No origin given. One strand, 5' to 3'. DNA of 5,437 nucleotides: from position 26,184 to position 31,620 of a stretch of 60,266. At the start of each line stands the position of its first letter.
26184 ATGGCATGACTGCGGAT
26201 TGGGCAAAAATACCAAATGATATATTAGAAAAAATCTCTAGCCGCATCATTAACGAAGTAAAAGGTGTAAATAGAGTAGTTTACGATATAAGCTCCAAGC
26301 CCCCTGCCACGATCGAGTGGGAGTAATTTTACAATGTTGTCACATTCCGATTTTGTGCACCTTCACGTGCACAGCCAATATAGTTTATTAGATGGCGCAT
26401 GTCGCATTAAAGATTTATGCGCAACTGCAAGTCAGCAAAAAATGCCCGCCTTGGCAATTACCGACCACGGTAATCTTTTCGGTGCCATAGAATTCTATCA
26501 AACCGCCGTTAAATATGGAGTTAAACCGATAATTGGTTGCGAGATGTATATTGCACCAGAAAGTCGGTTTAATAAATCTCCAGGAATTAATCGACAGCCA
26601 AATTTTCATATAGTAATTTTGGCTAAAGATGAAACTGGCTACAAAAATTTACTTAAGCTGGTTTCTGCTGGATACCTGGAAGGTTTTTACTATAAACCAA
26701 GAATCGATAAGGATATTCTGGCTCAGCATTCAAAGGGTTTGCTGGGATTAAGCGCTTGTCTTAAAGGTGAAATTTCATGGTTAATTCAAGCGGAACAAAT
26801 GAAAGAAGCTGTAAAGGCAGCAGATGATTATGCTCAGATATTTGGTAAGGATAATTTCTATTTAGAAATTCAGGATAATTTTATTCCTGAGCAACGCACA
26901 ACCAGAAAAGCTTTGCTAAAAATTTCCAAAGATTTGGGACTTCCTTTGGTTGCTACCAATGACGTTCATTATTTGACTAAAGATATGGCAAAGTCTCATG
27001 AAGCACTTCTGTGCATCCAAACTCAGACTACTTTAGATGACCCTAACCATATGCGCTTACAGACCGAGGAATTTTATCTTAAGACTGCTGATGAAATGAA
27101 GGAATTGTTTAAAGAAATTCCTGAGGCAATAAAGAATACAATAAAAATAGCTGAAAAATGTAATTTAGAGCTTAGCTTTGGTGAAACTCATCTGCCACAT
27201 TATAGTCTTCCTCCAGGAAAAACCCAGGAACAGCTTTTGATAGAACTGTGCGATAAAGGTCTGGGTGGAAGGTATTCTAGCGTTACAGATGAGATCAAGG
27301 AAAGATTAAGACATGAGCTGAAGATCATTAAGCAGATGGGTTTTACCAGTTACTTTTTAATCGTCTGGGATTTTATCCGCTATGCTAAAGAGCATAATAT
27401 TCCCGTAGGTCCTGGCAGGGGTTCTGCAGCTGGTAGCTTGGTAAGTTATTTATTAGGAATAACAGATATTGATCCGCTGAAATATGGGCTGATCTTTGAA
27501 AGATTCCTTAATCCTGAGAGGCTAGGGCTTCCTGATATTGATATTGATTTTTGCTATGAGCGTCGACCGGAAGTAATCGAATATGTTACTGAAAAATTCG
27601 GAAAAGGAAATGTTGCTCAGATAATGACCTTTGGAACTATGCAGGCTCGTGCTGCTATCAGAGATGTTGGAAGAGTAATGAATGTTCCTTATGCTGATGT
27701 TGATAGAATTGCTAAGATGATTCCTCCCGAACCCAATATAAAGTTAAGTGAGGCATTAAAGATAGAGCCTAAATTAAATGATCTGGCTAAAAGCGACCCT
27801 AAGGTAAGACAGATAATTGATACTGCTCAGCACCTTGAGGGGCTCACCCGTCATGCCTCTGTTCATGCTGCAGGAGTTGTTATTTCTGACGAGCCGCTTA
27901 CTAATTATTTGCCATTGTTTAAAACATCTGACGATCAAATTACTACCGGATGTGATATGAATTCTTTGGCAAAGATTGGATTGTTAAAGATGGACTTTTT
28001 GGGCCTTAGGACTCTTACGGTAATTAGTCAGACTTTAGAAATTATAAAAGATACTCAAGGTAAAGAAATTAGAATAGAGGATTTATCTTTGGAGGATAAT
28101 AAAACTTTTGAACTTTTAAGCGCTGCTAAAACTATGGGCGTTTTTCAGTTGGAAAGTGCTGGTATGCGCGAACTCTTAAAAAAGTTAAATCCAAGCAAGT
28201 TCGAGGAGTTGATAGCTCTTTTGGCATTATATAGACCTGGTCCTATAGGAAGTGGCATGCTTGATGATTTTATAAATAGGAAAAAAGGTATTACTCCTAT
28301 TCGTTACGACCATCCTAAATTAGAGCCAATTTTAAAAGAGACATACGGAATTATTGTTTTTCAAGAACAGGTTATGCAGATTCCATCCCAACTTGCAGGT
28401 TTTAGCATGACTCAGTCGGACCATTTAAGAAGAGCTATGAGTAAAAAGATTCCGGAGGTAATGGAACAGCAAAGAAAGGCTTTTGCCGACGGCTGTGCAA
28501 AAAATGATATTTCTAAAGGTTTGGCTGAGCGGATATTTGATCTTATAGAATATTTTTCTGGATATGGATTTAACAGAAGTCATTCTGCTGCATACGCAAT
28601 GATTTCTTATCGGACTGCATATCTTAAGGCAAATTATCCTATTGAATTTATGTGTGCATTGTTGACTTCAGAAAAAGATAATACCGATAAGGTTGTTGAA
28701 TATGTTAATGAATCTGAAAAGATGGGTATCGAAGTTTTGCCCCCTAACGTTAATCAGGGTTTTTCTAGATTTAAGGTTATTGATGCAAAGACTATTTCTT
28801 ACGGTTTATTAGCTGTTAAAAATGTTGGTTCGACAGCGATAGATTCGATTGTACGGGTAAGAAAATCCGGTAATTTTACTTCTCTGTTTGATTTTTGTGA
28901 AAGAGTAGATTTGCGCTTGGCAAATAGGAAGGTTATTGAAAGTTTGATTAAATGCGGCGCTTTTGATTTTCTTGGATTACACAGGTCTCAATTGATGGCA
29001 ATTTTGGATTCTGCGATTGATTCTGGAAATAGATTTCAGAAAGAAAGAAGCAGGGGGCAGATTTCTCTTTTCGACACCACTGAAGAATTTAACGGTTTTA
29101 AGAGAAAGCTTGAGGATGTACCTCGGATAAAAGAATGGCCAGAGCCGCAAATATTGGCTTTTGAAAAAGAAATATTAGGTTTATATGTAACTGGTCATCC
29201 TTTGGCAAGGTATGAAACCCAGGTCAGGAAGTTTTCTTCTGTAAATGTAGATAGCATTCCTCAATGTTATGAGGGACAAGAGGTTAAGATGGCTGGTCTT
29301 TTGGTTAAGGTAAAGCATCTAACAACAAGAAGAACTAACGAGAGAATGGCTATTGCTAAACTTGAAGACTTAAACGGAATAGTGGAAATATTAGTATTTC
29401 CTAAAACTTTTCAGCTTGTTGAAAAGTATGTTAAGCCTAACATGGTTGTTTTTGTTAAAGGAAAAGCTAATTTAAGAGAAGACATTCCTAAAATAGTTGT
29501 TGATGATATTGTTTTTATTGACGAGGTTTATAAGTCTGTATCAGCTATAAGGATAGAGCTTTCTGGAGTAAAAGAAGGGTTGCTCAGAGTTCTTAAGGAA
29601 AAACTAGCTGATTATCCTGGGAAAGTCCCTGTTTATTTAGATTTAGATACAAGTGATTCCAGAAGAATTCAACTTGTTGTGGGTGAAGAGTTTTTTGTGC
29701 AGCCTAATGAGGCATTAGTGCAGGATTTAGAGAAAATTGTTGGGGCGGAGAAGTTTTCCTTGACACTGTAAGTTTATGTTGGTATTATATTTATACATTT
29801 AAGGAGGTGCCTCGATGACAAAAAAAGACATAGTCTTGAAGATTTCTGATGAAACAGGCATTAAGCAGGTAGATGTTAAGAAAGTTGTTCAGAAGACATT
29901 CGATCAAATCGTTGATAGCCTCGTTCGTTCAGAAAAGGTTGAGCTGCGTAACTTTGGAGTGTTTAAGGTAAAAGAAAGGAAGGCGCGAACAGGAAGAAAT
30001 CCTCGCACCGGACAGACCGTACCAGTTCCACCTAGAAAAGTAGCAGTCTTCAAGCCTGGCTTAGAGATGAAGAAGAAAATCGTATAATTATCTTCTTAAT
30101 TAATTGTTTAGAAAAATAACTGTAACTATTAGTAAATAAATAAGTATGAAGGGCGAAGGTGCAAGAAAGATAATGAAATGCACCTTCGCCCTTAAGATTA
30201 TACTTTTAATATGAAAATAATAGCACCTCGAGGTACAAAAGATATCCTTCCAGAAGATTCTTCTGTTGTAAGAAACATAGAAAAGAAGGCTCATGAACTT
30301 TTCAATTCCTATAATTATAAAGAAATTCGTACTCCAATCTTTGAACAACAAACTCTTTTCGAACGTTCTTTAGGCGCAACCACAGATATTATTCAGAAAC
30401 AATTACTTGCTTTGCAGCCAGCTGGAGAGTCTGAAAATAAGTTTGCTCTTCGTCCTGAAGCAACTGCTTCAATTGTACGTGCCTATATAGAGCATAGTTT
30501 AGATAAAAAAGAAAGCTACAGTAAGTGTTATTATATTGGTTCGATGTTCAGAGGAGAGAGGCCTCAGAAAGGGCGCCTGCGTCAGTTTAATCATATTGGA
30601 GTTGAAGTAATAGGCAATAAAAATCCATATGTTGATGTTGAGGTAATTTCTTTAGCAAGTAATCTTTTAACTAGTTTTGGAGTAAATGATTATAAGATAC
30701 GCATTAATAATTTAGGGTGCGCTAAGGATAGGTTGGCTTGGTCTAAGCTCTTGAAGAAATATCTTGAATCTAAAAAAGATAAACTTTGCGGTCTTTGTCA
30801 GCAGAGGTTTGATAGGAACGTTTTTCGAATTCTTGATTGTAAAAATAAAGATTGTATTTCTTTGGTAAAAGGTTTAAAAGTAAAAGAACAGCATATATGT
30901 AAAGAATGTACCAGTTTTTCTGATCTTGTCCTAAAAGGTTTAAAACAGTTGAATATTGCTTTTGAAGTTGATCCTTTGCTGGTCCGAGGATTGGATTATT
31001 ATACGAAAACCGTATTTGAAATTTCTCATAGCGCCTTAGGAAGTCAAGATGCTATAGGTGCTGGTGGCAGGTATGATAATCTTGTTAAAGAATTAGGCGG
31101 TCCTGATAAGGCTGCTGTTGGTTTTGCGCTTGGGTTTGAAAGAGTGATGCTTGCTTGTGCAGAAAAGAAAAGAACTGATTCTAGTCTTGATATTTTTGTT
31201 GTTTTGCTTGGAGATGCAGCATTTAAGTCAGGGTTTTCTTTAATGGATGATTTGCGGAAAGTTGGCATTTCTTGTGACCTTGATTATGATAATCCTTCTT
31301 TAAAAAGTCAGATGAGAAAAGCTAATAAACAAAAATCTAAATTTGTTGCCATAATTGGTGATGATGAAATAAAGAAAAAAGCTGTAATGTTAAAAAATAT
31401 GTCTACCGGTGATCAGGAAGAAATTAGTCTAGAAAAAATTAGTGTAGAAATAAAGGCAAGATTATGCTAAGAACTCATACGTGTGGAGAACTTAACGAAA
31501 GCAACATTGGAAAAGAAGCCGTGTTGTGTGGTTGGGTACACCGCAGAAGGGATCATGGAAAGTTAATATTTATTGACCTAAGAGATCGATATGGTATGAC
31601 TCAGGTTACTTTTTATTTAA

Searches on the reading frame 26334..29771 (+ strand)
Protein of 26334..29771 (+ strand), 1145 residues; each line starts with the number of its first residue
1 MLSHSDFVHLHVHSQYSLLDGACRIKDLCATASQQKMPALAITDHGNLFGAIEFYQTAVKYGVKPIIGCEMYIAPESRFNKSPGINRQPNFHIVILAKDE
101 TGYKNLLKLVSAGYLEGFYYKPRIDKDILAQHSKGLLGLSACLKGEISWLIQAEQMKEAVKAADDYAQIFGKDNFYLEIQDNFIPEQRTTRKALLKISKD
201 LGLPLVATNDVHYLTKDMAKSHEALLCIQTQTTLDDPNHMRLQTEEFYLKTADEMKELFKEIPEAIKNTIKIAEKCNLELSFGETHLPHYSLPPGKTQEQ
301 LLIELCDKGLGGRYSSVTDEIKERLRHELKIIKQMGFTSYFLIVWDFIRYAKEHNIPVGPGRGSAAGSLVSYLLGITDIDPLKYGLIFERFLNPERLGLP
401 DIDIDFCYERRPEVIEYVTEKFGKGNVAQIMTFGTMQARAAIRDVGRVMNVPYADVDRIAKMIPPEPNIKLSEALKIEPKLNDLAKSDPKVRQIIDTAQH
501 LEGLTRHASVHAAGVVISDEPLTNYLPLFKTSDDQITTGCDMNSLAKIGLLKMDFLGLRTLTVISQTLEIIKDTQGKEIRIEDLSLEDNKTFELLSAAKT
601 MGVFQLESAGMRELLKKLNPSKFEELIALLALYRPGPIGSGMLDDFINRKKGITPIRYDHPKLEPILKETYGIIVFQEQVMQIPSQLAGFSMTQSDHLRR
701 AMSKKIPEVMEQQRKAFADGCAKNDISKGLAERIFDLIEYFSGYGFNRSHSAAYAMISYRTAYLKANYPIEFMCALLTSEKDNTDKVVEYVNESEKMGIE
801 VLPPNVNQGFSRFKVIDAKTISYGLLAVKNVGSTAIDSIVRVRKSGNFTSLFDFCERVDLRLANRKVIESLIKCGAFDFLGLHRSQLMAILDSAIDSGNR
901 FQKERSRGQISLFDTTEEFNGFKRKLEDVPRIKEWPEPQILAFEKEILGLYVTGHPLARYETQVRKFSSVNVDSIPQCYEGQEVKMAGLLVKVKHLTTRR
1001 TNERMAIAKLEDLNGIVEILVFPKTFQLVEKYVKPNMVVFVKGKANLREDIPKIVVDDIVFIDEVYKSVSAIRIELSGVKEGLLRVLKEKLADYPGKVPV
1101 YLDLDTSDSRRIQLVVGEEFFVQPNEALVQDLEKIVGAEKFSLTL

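Call 53: search_protein_families(library=pfam, proteins=[window:26334-29771:+], max_evalue=0.00001)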
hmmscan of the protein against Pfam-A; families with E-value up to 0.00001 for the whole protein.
window:26334-29771:+ (1145 aa): 5 families
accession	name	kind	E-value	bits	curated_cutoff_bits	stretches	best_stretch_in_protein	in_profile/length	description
PF07733.18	DNA_pol3_alpha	-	4.3e-105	351.5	23.9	1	301-557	2-260/260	Bacterial DNA polymerase III alpha NTPase domain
PF17657.6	DNA_pol3_finger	-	2.4e-65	219.4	22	1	560-724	1-165/166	Bacterial DNA polymerase III alpha subunit finger domain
PF02811.25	PHP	-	2.2e-61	207.4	26.4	1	9-181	1-163/164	PHP domain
PF14579.12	HHH_6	-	1.8e-27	95.8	25.6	1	798-887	1-90/90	Helix-hairpin-helix motif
PF01336.31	tRNA_anti-codon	-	7e-08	32.7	27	1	984-1060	1-73/75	OB-fold nucleic acid binding domain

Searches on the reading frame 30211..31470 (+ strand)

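Call 54: search_protein_families(library=pfam, proteins=[window:30211-31470:+], max_evalue=0.00001)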
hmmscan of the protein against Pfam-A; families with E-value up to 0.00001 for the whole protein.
window:30211-31470:+ (419 aa): 3 families
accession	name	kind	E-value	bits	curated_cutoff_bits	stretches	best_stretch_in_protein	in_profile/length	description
PF13393.11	tRNA-synt_His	-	1.2e-45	156.5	25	1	8-312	1-308/308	Histidyl-tRNA synthetase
PF03129.25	HGTP_anticodon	-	5.4e-16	59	21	1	328-416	2-93/94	Anticodon binding domain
PF00587.30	tRNA-synt_2b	-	1.1e-13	52.1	29.3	1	74-318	7-177/179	tRNA synthetase class II core domain (G, H, P, S and T)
